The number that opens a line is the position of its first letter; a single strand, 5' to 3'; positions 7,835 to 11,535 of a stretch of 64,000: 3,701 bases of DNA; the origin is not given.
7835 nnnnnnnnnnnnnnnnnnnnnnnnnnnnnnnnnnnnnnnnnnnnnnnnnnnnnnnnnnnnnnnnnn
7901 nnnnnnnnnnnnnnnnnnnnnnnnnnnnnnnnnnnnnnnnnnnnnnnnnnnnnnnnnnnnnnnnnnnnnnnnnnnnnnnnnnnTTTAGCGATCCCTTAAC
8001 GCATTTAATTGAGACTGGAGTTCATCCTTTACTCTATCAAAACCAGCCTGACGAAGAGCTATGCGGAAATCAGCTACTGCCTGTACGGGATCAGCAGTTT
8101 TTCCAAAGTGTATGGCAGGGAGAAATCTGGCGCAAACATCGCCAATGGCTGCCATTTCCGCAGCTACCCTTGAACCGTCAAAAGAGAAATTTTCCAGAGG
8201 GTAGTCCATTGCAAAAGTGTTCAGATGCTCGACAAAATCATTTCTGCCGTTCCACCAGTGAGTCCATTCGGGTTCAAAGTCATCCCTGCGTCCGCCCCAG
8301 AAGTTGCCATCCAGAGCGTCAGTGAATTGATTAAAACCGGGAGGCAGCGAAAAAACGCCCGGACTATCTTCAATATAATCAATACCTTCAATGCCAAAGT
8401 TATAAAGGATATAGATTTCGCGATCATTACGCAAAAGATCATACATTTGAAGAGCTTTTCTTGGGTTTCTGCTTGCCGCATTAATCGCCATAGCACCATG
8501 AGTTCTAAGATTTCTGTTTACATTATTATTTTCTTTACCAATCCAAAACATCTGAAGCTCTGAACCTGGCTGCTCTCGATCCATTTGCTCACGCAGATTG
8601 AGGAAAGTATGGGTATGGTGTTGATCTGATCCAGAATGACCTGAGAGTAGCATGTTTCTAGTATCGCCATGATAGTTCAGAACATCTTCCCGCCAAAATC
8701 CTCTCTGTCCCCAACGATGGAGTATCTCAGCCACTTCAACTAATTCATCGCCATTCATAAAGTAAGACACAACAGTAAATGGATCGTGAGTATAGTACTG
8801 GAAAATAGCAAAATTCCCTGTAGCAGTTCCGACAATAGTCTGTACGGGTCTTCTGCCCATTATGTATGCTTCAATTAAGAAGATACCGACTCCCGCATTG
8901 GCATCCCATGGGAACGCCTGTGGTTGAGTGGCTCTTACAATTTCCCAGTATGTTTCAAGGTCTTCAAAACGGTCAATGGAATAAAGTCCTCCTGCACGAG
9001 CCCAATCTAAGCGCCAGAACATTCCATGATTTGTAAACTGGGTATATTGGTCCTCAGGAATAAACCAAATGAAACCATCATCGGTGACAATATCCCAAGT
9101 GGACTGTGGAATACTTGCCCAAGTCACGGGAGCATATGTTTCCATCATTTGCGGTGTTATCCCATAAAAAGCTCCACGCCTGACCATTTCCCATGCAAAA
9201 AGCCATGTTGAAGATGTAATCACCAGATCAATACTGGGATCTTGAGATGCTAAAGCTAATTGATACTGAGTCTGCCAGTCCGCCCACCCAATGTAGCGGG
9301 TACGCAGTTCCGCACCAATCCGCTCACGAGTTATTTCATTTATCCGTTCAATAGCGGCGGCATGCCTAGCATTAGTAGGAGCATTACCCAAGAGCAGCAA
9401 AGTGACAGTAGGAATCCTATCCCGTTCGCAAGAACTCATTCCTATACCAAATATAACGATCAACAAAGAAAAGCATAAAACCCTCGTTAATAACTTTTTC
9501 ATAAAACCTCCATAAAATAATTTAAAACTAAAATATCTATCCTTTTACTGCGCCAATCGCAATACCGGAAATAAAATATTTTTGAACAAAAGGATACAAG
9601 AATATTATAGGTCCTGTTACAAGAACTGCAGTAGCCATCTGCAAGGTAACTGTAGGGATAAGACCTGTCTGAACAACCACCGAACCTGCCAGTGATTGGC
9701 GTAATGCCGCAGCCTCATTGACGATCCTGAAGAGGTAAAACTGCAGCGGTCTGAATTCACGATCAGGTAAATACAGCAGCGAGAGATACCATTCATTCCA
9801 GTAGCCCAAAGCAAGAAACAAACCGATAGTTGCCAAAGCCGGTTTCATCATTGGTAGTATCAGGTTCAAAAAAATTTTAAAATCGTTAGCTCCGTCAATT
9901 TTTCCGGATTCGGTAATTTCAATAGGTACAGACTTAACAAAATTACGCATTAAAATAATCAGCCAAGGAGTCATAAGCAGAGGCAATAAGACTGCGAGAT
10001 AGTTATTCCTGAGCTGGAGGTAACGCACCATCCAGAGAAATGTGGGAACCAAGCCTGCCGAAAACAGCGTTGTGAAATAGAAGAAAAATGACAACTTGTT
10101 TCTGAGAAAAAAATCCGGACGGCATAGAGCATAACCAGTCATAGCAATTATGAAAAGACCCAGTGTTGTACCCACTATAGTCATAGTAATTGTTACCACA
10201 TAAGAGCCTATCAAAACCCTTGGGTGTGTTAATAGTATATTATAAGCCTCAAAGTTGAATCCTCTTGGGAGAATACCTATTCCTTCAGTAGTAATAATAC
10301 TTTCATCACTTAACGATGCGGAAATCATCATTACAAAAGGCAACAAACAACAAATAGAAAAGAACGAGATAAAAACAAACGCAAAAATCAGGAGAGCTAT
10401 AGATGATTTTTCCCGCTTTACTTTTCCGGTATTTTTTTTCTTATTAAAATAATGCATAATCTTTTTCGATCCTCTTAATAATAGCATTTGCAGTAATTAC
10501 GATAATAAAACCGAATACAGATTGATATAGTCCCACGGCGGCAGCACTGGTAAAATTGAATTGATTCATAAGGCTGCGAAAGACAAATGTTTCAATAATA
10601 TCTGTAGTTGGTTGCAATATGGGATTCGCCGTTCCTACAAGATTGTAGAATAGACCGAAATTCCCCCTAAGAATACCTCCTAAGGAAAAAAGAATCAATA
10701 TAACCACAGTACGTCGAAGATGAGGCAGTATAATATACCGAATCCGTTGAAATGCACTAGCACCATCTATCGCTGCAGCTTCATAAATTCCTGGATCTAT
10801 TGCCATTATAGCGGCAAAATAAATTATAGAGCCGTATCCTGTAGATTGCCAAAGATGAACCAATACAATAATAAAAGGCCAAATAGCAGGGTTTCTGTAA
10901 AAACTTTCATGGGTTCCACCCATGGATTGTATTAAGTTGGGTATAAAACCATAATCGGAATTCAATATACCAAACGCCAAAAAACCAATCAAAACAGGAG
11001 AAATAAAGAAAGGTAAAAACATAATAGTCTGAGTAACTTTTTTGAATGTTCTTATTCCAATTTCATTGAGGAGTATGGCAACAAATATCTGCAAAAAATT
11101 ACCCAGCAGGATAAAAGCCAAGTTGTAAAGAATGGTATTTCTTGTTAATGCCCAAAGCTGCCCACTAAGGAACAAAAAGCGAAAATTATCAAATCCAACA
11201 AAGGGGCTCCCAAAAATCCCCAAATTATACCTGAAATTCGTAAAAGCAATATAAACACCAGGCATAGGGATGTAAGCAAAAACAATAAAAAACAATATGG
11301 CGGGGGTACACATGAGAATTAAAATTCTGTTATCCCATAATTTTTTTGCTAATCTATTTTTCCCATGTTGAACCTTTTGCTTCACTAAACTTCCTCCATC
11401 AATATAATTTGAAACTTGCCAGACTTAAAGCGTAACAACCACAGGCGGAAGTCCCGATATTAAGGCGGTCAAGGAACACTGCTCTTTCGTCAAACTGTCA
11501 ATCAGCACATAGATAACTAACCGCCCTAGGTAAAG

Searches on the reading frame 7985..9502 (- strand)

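Call 8: search_protein_families(library=pfam, proteins=[window:7985-9502:-], max_evalue=0.01)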
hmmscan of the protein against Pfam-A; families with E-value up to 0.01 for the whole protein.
window:7985-9502:- (505 aa): 2 families
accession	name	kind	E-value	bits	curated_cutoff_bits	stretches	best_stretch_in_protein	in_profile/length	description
PF12010.13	DUF3502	-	3.2e-15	56.7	24.4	1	436-501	2-66/69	Domain of unknown function (DUF3502)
PF01547.30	SBP_bac_1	-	0.00027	21.5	26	1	63-146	23-105/307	Bacterial extracellular solute-binding protein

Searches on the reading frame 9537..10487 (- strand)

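Call 8: search_protein_families(library=pfam, proteins=[window:9537-10487:-], max_evalue=0.01)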
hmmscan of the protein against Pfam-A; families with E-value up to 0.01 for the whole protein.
window:9537-10487:- (316 aa): 1 family
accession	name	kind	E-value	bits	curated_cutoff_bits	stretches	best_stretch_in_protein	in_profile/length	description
PF00528.27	BPD_transp_1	-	0.0011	19.1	26.4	0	123-307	11-180/184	Binding-protein-dependent transport system inner membrane component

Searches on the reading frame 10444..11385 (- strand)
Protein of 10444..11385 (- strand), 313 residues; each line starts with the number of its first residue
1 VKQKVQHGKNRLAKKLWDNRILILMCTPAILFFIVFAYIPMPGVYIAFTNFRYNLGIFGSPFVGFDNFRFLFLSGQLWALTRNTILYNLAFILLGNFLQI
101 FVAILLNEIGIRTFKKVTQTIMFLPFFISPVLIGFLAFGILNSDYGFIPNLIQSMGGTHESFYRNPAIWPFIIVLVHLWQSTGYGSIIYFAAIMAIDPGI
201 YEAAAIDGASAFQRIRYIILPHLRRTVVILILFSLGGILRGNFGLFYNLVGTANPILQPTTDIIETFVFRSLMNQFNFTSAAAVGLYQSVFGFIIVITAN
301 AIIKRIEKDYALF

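Call 8: search_protein_families(library=pfam, proteins=[window:10444-11385:-], max_evalue=0.01)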
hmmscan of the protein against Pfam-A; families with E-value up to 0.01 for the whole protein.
window:10444-11385:- (313 aa): 1 family
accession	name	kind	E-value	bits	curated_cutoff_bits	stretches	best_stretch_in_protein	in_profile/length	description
PF00528.27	BPD_transp_1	-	7.3e-11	42.6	26.4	1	100-307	6-183/184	Binding-protein-dependent transport system inner membrane component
